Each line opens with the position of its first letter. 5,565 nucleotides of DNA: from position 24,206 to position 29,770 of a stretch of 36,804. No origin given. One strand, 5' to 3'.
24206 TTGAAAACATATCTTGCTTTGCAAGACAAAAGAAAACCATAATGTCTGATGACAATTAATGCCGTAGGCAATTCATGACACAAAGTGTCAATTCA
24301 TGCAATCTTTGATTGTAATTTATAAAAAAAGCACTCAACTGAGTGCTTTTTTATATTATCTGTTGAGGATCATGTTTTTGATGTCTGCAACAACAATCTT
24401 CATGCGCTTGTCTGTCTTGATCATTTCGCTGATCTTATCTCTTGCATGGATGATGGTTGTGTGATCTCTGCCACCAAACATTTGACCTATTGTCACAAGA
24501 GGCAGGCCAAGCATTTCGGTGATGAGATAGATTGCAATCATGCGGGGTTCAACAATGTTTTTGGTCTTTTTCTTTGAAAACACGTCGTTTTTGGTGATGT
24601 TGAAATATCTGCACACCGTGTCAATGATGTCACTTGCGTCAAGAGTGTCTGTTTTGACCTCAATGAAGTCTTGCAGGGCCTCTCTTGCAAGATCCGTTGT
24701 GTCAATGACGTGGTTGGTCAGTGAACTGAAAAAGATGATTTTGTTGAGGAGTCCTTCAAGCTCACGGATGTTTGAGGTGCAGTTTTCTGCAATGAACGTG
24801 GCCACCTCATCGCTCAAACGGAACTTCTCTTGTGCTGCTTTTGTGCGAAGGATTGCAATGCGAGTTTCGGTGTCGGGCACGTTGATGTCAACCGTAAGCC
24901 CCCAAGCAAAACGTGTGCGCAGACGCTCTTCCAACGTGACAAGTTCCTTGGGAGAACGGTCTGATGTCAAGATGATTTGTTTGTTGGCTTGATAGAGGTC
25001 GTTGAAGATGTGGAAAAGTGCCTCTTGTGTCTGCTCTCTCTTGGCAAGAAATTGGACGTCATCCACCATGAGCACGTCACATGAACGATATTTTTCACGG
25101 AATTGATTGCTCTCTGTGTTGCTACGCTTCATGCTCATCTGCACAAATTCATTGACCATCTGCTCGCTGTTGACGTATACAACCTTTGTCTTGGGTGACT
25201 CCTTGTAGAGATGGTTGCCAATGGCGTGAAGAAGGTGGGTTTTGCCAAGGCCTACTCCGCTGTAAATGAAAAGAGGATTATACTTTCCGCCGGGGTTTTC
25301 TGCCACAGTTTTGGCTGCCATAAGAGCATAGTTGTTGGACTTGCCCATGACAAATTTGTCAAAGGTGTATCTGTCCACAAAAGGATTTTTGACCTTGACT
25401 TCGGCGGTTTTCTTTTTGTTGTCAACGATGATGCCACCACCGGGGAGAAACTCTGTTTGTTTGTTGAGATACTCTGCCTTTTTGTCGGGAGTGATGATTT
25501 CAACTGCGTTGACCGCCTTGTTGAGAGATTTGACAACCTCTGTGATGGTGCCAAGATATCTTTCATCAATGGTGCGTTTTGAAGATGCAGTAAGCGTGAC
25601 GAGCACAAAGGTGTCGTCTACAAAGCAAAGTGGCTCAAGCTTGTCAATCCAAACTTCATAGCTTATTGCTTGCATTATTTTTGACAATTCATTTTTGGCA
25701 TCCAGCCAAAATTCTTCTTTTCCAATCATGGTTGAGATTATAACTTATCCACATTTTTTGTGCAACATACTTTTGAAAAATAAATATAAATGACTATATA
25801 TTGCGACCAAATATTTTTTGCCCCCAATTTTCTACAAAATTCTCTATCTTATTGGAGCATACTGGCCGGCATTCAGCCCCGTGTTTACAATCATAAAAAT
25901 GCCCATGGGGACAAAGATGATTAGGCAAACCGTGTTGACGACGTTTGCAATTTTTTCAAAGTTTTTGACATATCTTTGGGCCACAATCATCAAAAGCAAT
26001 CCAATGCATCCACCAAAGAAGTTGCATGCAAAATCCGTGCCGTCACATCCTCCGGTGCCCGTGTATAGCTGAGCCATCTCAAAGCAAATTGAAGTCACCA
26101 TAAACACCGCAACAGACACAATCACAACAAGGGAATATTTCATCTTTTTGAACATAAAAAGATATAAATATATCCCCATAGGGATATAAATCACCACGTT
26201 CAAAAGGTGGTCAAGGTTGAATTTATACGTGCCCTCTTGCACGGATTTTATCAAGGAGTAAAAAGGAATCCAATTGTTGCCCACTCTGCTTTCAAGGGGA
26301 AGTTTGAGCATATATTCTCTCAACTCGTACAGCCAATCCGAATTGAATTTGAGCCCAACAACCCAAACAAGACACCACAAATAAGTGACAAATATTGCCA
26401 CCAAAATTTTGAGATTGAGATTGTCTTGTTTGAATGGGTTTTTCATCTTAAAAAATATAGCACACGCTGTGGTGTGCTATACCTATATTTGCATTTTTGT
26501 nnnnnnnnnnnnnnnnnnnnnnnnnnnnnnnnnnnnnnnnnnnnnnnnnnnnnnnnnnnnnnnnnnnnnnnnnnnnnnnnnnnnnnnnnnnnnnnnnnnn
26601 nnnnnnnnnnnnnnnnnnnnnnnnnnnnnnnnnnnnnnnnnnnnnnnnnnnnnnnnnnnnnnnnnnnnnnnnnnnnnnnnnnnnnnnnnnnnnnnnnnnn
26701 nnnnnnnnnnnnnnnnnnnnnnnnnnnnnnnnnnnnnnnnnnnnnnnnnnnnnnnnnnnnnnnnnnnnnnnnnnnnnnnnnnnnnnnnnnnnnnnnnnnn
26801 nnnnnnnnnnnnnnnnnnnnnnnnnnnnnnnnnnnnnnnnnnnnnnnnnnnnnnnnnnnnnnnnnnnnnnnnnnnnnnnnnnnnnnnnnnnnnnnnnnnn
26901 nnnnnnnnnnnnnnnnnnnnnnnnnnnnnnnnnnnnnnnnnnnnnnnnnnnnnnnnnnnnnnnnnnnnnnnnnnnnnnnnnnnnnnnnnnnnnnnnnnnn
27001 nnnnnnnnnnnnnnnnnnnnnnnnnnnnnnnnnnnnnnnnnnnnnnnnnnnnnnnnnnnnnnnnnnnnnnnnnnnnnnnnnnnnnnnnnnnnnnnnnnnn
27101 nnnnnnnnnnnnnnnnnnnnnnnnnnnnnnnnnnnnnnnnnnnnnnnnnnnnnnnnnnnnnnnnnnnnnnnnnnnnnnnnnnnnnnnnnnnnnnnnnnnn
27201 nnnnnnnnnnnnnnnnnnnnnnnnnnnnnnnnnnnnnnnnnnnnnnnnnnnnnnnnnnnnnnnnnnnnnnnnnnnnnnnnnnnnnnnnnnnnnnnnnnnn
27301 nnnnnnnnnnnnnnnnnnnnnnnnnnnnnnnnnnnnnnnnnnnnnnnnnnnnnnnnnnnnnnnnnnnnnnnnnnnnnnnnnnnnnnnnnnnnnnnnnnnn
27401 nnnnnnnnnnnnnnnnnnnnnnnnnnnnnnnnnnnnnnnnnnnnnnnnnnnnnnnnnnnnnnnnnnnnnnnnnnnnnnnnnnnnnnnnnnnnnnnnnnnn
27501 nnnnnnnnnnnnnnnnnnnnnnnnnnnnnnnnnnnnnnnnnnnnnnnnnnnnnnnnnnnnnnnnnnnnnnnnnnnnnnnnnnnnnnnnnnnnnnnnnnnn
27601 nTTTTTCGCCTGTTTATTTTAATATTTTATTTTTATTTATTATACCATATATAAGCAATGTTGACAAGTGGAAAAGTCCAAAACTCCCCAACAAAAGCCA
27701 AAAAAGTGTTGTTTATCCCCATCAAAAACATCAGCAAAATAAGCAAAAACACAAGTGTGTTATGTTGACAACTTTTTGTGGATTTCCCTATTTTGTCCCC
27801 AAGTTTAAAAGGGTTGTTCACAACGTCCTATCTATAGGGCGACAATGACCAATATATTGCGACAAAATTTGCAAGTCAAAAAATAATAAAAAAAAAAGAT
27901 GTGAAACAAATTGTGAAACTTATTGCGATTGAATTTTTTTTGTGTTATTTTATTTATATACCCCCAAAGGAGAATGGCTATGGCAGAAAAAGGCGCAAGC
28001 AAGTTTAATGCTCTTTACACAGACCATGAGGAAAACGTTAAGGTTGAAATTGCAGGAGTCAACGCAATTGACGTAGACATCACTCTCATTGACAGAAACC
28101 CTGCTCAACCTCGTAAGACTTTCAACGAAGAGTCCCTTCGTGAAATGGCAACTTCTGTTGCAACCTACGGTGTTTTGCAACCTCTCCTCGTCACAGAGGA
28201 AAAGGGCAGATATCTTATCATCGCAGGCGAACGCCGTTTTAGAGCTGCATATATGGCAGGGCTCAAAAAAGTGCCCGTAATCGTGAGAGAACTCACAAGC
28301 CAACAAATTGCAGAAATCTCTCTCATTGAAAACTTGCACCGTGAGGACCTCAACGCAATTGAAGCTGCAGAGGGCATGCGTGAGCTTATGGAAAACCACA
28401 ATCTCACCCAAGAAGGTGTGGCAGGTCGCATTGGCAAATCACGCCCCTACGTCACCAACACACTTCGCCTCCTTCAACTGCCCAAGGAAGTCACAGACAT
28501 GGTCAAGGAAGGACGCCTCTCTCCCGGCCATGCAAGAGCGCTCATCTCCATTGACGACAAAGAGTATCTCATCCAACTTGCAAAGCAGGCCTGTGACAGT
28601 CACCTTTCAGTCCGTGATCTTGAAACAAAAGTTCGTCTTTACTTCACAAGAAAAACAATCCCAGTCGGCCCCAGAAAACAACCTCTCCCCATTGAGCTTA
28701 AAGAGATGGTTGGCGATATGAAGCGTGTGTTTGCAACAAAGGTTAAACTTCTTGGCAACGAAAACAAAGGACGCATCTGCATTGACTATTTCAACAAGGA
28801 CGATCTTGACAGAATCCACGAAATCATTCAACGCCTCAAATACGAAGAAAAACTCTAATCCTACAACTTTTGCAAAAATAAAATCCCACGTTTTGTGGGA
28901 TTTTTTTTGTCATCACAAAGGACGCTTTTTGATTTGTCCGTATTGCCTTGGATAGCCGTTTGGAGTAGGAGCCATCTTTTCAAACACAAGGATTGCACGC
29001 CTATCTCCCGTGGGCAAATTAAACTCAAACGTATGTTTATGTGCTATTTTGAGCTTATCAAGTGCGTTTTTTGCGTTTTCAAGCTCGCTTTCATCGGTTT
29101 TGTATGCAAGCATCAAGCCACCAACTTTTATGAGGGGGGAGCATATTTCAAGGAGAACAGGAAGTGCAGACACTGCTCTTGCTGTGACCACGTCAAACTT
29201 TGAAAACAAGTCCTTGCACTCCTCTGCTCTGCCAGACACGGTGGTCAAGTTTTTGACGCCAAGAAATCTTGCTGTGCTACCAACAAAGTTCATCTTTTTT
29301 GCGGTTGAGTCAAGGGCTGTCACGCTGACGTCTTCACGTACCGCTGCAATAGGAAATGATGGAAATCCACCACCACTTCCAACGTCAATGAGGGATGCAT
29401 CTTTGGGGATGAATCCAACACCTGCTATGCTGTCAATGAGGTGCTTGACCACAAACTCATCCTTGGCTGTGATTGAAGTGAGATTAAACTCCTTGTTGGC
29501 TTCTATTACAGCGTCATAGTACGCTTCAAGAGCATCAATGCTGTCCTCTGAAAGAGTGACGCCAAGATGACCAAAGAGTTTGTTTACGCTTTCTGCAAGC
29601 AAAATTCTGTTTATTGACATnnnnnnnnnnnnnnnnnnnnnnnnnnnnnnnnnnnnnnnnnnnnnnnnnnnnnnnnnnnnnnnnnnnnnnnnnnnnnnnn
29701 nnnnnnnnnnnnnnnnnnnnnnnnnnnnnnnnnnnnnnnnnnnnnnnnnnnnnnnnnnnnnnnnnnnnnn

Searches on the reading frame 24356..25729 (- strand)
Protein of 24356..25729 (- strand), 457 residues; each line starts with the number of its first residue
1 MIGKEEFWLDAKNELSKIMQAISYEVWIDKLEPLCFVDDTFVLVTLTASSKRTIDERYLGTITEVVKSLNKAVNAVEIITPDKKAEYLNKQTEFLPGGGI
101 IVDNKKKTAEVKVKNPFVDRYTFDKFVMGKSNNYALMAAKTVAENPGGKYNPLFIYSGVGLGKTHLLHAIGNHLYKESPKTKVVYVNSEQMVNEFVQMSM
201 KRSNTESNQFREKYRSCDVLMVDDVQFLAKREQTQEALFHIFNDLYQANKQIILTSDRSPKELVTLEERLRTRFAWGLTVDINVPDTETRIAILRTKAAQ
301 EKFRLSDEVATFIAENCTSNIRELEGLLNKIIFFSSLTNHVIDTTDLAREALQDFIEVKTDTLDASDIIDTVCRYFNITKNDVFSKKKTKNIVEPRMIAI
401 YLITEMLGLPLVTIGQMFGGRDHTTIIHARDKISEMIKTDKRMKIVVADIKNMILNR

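Call 8: search_protein_families(library=pfam, proteins=[window:24356-25729:-])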
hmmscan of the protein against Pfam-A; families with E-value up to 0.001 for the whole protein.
window:24356-25729:- (457 aa): 6 families
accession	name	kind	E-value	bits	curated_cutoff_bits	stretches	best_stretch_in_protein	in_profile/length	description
PF00308.24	Bac_DnaA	-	3.3e-68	229.4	23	1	119-281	3-162/162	Bacterial DnaA ATPAse domain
PF08299.17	Bac_DnaA_C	-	2.2e-26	92.1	31.5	1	366-433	2-69/69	Bacterial dnaA protein helix-turn-helix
PF01695.23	IstB_IS21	-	2e-08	34.5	24.1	1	156-259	98-195/238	IstB-like ATP binding protein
PF00004.35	AAA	-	1.3e-06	29.4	21.2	1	156-274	4-123/131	ATPase family associated with various cellular activities (AAA)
PF22688.2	Hda_lid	-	8.3e-05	22.9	27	1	288-330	2-44/65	Hda, lid domain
PF01637.24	ATPase_2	-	0.00065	20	33.2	0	148-257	18-117/225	ATPase domain predominantly from Archaea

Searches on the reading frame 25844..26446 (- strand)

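Call 8: search_protein_families(library=pfam, proteins=[window:25844-26446:-])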
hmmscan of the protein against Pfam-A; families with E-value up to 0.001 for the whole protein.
window:25844-26446:- (200 aa): 1 family
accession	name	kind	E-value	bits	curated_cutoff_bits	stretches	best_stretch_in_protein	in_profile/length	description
PF04892.17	VanZ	-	1.4e-15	58.5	30.1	1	19-155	1-124/126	VanZ like family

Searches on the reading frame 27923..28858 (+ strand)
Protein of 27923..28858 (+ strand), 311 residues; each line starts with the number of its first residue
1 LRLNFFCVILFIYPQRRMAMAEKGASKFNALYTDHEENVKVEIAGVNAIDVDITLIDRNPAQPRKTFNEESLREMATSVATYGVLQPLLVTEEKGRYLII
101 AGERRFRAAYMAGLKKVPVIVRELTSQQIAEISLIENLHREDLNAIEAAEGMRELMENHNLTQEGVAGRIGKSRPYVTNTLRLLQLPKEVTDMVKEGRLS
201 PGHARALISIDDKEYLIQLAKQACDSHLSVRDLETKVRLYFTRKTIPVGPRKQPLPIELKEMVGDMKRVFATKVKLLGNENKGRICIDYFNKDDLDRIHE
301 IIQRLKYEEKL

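Call 8: search_protein_families(library=pfam, proteins=[window:27923-28858:+])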
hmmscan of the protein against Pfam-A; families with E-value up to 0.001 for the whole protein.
window:27923-28858:+ (311 aa): 2 families
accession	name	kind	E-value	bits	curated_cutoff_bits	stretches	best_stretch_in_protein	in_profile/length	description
PF17762.8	HTH_ParB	-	5.1e-35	120.1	22.6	1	141-238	1-98/102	ParB HTH domain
PF02195.25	ParB_N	-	1e-30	106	26.3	1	51-139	6-95/95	ParB N-terminal domain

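Call 59: search_protein_families(library=ncbifam, proteins=[window:27923-28858:+])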
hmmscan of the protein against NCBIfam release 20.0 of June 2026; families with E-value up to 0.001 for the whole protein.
window:27923-28858:+ (311 aa): 9 families
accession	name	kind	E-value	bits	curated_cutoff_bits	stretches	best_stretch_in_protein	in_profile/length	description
TIGR04285.1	nucleoid_noc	exception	2.6e-65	220.3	315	1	49-292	3-241/255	nucleoid occlusion protein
TIGR00180.1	parB_part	domain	7e-56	188.9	58.45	1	49-223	6-185/186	ParB/RepB/Spo0J family partition protein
TIGR03734.1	PRTRC_parB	hypoth_equivalog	7.2e-27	94.1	278.6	1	61-237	6-186/555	PRTRC system ParB family protein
NF010406.0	PRK13832.1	subfamily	4.5e-15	55.2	640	1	50-184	6-142/578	plasmid partitioning protein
TIGR03454.1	partition_RepB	equivalog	6.9e-13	48.7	201.5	1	43-190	59-208/325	plasmid partitioning protein RepB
NF010440.0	PRK13866.1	equivalog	6.5e-10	38.7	522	1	17-150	44-170/336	plasmid partitioning protein RepB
NF053625.1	SerKinSerKArch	equivalog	7e-07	28.6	380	1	46-129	9-95/244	ADP-dependent L-serine kinase SerK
NF033589.0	staphy_B_SbnI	equivalog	0.00089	18.7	350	0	54-128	9-85/254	bifunctional transcriptional regulator/O-phospho-L-serine synthase SbnI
NF010252.0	PRK13698.1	equivalog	0.00099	18.1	274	0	65-226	82-245/323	ParB/RepB/Spo0J family plasmid partition protein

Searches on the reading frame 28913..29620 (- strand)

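Call 8: search_protein_families(library=pfam, proteins=[window:28913-29620:-])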
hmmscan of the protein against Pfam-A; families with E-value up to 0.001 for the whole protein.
window:28913-29620:- (235 aa): 4 families
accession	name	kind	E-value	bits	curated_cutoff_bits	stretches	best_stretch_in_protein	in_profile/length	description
PF02527.21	GidB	-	2.3e-45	154.6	27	1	29-200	3-176/184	rRNA small subunit methyltransferase G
PF13847.12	Methyltransf_31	-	7.7e-09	35.8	27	1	73-180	3-118/145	Methyltransferase domain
PF13649.12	Methyltransf_25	-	5.6e-05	24.2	27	1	78-151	2-75/97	Methyltransferase domain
PF08242.18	Methyltransf_12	-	0.00049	21.2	30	0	78-150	1-74/98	Methyltransferase domain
